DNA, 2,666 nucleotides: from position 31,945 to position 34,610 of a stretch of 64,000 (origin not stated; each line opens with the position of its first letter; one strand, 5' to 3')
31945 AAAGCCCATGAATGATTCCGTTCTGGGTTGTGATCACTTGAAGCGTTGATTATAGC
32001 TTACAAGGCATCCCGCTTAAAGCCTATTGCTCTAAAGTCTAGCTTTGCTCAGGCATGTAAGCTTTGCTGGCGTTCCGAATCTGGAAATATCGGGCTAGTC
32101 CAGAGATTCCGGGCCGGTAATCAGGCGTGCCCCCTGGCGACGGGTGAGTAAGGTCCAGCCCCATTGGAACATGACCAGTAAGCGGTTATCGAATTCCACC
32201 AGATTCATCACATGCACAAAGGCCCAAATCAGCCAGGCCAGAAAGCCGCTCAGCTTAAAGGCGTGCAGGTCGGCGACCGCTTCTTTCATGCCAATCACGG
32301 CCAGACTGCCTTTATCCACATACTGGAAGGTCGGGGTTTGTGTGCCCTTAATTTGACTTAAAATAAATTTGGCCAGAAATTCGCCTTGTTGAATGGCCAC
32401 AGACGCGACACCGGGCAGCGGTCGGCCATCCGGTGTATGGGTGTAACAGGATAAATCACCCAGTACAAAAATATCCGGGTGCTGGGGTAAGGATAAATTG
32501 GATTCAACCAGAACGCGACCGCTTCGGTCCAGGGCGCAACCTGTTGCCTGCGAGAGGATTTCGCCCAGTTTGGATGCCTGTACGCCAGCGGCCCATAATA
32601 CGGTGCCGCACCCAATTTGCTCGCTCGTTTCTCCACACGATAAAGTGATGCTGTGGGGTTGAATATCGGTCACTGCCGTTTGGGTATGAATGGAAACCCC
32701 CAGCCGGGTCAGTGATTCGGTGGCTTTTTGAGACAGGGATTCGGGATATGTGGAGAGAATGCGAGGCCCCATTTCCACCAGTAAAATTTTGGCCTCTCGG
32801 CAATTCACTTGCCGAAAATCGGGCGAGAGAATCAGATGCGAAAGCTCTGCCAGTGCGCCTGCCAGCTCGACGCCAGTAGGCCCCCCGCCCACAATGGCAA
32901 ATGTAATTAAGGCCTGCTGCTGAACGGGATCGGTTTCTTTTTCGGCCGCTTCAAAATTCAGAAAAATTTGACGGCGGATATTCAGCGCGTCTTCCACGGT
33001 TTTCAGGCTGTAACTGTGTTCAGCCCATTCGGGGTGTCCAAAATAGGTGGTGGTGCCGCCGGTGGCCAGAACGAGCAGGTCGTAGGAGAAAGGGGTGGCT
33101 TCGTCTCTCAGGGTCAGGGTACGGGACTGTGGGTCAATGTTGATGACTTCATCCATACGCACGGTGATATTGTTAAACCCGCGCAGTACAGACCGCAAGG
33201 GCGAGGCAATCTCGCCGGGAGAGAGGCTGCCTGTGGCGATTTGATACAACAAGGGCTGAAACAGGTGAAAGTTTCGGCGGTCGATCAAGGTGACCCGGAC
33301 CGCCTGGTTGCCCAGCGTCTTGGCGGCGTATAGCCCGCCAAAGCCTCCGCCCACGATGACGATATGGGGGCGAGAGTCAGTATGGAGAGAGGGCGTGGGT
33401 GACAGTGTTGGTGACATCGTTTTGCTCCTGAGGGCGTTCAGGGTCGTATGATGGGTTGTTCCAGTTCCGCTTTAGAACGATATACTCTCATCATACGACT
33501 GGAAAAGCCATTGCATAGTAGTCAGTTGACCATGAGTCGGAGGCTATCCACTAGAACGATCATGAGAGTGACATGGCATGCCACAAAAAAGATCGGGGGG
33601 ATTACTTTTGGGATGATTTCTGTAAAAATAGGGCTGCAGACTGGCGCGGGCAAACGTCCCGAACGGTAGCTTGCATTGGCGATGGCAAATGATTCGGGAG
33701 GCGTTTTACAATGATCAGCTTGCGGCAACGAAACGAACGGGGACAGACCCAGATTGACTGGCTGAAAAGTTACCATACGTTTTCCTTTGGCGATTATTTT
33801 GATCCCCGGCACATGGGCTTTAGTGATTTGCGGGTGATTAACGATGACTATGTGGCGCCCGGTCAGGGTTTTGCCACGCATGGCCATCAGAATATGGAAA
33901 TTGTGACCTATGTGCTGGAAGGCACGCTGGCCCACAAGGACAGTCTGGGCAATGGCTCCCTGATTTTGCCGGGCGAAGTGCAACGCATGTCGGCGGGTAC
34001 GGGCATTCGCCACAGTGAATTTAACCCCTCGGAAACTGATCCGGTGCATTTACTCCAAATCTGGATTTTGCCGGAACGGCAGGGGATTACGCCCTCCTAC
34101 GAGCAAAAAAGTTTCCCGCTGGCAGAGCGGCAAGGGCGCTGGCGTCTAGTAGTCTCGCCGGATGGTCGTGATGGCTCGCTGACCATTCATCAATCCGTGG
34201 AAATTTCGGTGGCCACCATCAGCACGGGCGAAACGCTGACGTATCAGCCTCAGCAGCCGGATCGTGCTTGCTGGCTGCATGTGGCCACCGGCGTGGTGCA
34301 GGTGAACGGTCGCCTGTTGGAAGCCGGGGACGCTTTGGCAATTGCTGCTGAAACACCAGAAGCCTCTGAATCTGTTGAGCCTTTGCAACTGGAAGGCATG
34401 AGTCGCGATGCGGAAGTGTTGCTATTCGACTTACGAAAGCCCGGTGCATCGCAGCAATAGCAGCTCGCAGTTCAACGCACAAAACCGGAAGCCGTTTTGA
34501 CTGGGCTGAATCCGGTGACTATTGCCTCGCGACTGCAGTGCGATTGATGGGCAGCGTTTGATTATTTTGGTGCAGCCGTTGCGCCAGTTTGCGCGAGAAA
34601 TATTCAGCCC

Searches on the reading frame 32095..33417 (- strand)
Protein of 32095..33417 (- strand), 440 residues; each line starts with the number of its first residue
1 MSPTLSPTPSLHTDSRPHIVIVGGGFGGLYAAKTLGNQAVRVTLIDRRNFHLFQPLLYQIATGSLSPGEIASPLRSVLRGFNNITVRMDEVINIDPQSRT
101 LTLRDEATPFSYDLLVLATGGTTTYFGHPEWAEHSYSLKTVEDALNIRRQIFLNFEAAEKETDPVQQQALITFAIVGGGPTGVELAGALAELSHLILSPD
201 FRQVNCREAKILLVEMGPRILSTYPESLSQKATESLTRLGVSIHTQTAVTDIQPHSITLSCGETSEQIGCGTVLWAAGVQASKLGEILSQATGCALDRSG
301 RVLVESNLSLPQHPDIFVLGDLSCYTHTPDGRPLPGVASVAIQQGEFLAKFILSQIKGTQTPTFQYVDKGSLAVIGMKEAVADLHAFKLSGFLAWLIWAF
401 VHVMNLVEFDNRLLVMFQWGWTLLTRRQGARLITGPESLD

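Call 3: search_protein_families(library=pfam, proteins=[window:32095-33417:-], max_evalue=0.01)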
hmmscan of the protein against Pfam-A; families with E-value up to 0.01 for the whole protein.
window:32095-33417:- (440 aa): 10 families
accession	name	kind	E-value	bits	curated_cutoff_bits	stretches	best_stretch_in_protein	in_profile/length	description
PF07992.20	Pyr_redox_2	-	7.5e-53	180.3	26.1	1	18-345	2-291/291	Pyridine nucleotide-disulphide oxidoreductase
PF00070.33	Pyr_redox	-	4.1e-16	59.7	22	2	174-254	3-68/82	Pyridine nucleotide-disulphide oxidoreductase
PF22366.1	NDH2_C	-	5.2e-12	46.2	27.7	1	369-428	2-62/62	NDH2 C-terminal domain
PF13454.12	NAD_binding_9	-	5.2e-08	33.5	21.8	0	20-50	1-35/155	FAD-NAD(P)-binding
PF13450.12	NAD_binding_8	-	7.8e-08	32.9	21.9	1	21-49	1-29/68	NAD(P)-binding Rossmann-like domain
PF01266.30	DAO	-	9.8e-08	32.3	27.9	1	225-285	148-210/353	FAD dependent oxidoreductase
PF03486.20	HI0933_like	-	7.6e-07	29.3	50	0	18-49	2-33/244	HI0933-like protein Rossmann domain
PF13738.12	Pyr_redox_3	-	2.4e-06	27.4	30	0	15-124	163-270/305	Pyridine nucleotide-disulphide oxidoreductase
PF01494.25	FAD_binding_3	-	2.5e-06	27.4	22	1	19-49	4-34/349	FAD binding domain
PF01134.28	GIDA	-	0.00049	19.7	22.1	0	19-64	2-46/391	Glucose inhibited division protein A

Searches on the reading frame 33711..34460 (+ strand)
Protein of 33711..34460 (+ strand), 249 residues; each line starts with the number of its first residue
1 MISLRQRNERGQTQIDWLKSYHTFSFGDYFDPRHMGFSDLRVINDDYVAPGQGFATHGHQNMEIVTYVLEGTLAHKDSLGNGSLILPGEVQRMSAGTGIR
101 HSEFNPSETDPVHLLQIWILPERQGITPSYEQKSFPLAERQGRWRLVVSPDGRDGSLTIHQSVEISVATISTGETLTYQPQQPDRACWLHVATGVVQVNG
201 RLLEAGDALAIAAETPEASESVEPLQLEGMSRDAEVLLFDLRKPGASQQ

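Call 3: search_protein_families(library=pfam, proteins=[window:33711-34460:+], max_evalue=0.01)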
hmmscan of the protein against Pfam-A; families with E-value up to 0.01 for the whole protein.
window:33711-34460:+ (249 aa): 3 families
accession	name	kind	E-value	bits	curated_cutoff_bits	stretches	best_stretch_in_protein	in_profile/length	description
PF02678.22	Pirin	-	7.2e-37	126.1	26.1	1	6-119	4-108/108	Pirin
PF17954.7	Pirin_C_2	-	9.6e-23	80.6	22.9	1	146-241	1-86/86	Quercetinase C-terminal cupin domain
PF07883.17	Cupin_2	-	3.6e-05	23.8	27.2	1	48-117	5-69/70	Cupin domain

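Call 29: find_encoding_contigs(protein=window:33711-34460:+, flank=3000, max_places=10)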
Protein window:33711-34460:+ (249 aa): 10 contigs read that carry it; 1 place shown.
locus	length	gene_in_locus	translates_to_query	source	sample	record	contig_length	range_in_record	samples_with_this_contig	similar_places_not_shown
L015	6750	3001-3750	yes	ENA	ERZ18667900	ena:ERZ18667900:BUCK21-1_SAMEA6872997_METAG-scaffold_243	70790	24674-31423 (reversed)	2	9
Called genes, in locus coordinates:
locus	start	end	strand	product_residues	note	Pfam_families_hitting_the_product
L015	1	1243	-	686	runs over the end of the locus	PF00512:HisKA, PF02518:HATPase_c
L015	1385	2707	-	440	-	PF13738:Pyr_redox_3 (faint), PF01266:DAO (faint), PF01494:FAD_binding_3 (faint), PF03486:HI0933_like (faint), PF07992:Pyr_redox_2, PF13450:NAD_binding_8 (weak), PF00070:Pyr_redox, PF22366:NDH2_C, +1 more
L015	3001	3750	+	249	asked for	PF02678:Pirin, PF17954:Pirin_C_2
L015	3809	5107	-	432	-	PF27429:LB_356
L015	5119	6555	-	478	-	PF03062:MBOAT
